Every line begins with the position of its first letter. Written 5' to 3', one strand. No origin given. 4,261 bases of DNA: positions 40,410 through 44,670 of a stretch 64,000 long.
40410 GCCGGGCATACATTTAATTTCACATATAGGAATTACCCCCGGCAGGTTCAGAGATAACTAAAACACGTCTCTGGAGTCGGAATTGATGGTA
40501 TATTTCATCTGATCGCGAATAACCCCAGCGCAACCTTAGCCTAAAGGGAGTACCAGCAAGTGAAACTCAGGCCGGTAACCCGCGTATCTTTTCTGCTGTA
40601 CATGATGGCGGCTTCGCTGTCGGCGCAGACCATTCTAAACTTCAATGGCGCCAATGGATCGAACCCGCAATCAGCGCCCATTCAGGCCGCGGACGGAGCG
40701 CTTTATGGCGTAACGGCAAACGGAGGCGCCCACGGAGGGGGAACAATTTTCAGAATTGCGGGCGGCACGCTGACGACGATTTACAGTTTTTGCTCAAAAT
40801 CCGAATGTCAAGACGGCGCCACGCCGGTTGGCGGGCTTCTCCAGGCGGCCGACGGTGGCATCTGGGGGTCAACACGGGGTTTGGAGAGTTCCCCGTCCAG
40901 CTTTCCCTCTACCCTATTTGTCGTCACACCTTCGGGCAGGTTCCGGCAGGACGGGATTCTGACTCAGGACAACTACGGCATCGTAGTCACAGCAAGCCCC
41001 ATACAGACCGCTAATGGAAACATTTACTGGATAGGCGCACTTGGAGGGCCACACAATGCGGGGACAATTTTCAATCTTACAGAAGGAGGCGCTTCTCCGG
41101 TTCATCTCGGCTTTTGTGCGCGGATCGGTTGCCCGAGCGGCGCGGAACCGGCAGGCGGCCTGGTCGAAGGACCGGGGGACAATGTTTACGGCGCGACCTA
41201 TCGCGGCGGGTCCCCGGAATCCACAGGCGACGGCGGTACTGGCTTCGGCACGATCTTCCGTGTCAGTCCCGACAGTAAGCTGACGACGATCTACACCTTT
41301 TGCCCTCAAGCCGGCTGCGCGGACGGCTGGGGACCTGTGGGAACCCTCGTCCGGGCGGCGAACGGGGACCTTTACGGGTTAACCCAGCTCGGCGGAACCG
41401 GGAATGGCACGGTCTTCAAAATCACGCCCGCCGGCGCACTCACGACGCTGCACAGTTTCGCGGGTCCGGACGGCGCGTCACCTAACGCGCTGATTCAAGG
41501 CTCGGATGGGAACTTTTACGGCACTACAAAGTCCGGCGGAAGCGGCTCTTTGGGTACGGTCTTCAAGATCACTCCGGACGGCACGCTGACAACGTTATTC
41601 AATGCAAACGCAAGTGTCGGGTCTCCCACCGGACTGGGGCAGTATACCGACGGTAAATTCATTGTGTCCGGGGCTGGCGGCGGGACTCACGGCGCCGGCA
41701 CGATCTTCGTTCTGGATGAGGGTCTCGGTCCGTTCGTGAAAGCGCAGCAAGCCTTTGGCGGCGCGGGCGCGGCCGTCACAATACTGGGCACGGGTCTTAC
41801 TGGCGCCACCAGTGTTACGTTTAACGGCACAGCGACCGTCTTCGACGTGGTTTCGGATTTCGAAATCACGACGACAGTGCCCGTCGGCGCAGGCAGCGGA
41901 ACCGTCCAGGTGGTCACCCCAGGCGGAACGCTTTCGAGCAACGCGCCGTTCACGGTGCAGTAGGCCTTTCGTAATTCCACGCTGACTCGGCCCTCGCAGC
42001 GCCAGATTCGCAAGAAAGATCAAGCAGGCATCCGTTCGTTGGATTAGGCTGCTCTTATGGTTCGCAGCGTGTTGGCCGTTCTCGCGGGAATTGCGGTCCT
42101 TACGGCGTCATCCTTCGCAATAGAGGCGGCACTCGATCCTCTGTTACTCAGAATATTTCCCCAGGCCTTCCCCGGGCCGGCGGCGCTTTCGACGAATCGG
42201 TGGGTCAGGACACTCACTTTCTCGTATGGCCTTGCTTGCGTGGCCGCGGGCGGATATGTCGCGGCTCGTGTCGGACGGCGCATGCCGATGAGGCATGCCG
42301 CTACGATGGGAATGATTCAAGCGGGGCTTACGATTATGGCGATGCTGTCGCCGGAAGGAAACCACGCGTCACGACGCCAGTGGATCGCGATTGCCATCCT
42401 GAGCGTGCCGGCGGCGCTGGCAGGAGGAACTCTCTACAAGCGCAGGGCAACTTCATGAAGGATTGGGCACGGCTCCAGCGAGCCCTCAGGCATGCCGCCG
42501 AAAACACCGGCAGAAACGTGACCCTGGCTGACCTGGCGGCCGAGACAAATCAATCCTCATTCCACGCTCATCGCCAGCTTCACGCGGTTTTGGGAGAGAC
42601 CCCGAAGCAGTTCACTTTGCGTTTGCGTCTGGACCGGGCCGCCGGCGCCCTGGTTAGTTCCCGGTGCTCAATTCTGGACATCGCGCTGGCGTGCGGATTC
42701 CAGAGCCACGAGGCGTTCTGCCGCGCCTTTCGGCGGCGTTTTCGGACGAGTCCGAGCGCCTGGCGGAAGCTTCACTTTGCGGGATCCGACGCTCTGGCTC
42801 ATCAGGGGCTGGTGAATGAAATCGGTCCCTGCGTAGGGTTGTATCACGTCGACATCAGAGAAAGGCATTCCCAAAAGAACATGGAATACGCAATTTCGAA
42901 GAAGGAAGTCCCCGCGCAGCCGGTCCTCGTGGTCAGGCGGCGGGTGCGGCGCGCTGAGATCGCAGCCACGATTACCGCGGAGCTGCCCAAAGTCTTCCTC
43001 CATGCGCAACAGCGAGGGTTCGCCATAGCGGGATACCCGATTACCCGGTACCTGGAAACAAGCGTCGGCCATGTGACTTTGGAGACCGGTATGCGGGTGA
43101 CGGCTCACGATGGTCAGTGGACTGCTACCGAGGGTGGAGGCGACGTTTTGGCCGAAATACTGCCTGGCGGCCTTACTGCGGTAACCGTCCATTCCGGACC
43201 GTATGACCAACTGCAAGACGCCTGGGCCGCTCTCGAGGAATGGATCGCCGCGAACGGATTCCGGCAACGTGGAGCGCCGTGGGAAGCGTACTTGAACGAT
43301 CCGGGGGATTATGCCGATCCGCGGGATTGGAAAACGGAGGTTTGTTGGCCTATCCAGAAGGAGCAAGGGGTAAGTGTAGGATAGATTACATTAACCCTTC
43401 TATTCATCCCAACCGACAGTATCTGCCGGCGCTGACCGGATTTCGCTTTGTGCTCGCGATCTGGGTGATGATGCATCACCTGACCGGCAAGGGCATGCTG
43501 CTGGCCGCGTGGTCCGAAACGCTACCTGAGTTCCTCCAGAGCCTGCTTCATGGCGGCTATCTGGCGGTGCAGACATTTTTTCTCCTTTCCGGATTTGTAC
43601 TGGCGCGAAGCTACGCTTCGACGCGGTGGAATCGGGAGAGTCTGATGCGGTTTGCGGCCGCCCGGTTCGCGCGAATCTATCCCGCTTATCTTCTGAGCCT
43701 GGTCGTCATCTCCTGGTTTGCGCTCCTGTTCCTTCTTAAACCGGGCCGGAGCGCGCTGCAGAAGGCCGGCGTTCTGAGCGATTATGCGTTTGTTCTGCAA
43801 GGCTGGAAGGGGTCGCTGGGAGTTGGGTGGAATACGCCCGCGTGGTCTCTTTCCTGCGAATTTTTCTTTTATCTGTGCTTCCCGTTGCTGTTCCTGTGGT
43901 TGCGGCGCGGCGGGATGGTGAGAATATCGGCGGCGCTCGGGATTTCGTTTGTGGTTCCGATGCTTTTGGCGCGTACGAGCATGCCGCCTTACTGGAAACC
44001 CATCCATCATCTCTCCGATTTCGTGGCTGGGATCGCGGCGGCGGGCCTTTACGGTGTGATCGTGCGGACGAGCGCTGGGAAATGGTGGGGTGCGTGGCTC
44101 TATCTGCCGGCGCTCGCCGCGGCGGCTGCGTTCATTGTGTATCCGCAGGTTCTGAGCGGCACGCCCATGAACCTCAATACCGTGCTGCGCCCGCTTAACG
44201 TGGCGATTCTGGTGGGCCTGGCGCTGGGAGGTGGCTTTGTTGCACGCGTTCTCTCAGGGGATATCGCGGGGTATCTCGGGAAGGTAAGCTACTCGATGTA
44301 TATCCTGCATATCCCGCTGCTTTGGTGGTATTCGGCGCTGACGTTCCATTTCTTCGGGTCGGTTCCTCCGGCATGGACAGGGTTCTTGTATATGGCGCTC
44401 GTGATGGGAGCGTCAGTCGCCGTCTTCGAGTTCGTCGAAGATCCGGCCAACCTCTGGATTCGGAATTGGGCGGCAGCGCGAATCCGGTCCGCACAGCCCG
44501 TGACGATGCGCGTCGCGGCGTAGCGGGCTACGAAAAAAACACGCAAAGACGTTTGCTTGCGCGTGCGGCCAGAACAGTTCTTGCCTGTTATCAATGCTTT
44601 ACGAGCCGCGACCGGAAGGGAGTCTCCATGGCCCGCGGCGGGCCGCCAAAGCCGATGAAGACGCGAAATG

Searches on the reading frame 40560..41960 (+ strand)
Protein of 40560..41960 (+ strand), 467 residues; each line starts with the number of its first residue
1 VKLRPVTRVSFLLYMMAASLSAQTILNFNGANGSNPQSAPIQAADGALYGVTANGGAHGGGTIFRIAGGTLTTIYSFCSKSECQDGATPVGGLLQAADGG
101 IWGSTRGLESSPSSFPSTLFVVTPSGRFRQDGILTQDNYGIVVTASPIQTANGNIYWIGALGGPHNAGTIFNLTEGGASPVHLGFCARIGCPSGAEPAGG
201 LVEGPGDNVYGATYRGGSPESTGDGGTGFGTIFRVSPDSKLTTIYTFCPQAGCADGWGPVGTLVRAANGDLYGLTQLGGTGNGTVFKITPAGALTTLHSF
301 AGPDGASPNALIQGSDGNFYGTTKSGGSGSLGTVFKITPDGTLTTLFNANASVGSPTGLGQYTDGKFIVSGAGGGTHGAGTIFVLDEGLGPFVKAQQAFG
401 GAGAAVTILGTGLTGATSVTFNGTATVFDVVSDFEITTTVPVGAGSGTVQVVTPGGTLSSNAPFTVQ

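Call 6: search_protein_families(library=pfam, proteins=[window:40560-41960:+], max_evalue=1)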
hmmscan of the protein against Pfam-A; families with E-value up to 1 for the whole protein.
window:40560-41960:+ (467 aa): 1 family
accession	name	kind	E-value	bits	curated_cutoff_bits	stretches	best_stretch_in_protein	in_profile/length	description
PF01833.30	TIG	-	5e-07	30.1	20.9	1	401-465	15-83/84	IPT/TIG domain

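Call 99: search_protein_families(library=ncbifam, proteins=[window:40560-41960:+], max_evalue=0.001)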
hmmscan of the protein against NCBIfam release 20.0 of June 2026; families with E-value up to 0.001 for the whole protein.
window:40560-41960:+ (467 aa): 3 families
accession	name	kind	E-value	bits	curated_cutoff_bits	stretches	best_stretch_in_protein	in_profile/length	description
TIGR03803.2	Gloeo_Verruco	domain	1.4e-67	223.3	44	5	305-348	1-45/50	choice-of-anchor tandem repeat GloVer-containing protein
NF058597.1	CoaZ_rpt_PGGG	domain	2.9e-05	24.1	30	1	397-466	13-88/88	choice-of-anchor Z repeating domain-containing protein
NF047769.1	LIC10067_lipo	equivalog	0.00035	19.9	200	1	402-457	58-116/239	LIC10067 family putative lipoprotein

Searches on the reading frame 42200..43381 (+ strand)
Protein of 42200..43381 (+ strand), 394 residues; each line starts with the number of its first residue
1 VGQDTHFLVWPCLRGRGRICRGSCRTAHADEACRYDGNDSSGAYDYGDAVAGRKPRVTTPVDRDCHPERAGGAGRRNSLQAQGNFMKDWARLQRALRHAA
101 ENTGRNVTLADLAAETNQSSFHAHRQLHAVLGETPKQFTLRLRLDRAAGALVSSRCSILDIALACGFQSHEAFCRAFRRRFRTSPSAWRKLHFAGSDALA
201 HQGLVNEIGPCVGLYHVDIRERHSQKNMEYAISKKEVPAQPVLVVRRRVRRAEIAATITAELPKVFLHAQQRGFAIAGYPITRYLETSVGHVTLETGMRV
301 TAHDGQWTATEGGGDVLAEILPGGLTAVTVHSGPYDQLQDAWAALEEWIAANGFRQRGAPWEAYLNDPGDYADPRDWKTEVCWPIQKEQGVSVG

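Call 22: search_protein_families(library=pfam, proteins=[window:42200-43381:+], max_evalue=0.01)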
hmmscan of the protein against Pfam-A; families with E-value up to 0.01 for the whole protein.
window:42200-43381:+ (394 aa): 3 families
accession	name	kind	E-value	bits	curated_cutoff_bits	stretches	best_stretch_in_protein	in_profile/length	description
PF12833.13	HTH_18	-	2.7e-20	72.9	33.6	1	112-190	1-79/80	Helix-turn-helix domain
PF00165.29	HTH_AraC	-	1.1e-15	57.8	26.6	2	153-190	6-42/42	Bacterial regulatory helix-turn-helix proteins, AraC family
PF06445.20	GyrI-like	-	2.6e-15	57.5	26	1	232-385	3-154/155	GyrI-like small molecule binding domain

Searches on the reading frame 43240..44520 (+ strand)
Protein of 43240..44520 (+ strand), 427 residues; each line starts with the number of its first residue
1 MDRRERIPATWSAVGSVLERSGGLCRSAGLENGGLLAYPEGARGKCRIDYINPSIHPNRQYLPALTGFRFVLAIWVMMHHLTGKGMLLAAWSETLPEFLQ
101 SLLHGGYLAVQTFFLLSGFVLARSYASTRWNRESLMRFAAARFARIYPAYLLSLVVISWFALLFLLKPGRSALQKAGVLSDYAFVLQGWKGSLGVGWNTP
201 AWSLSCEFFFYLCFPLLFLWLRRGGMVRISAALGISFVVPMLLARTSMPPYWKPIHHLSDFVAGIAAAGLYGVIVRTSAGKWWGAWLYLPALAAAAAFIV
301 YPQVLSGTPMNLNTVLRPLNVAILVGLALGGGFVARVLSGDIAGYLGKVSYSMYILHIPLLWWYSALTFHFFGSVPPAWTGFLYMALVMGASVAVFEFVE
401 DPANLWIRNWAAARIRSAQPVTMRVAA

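Call 22: search_protein_families(library=pfam, proteins=[window:43240-44520:+], max_evalue=0.01)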
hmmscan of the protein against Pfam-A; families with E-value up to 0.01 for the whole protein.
window:43240-44520:+ (427 aa): 1 family
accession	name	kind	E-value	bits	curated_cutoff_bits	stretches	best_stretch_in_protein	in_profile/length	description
PF01757.29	Acyl_transf_3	-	4.9e-26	92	31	1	64-395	3-324/326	Acyltransferase domain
